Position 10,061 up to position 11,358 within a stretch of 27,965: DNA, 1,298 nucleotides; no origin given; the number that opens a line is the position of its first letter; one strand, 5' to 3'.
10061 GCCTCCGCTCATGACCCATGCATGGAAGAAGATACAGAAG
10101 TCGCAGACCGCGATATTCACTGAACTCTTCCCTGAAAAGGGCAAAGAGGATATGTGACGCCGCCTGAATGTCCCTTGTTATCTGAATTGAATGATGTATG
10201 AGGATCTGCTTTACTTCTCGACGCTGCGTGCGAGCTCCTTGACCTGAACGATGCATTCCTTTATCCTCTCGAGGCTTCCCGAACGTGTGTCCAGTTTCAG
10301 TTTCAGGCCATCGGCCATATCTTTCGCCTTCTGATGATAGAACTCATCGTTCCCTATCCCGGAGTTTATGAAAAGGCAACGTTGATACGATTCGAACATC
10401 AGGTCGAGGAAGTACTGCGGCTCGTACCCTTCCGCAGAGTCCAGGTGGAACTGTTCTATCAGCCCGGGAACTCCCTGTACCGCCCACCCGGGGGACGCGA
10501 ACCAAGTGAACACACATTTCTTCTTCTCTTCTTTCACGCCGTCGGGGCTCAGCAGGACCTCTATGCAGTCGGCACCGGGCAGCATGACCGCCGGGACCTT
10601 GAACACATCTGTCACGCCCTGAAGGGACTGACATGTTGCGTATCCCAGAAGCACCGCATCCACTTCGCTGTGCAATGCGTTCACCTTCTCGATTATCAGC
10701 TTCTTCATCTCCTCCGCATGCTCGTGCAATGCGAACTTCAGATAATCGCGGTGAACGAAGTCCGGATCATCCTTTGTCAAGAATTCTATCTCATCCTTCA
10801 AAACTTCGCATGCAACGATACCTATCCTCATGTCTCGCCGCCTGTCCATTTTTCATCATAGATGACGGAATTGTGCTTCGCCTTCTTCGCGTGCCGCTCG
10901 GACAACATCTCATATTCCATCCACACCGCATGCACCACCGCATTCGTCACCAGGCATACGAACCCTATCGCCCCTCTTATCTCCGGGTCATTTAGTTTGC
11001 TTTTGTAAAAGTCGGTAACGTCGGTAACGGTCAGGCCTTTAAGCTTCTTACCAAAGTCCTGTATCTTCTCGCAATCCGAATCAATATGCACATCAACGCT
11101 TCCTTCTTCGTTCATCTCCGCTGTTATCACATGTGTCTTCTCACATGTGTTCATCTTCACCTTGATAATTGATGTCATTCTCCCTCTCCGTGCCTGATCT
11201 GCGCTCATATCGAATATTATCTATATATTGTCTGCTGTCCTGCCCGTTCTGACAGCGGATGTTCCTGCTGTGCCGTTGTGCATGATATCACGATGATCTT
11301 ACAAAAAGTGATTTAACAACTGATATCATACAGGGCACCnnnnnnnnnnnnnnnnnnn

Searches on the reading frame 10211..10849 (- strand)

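Call 8: search_protein_families(library=pfam, proteins=[window:10211-10849:-], max_evalue=0.01)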
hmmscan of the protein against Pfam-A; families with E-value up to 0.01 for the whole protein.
window:10211-10849:- (212 aa): 1 family
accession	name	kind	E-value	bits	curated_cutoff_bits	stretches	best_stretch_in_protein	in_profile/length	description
PF07796.16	DUF1638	-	6e-28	98.2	27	1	37-199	2-160/161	Protein of unknown function (DUF1638)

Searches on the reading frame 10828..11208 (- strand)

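Call 8: search_protein_families(library=pfam, proteins=[window:10828-11208:-], max_evalue=0.01)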
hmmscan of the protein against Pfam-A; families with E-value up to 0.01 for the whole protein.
window:10828-11208:- (126 aa): 1 family
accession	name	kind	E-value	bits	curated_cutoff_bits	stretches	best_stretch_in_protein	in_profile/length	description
PF22263.1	DUF6951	-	1e-13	51.9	27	1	15-107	3-98/101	Family of unknown function (DUF6951)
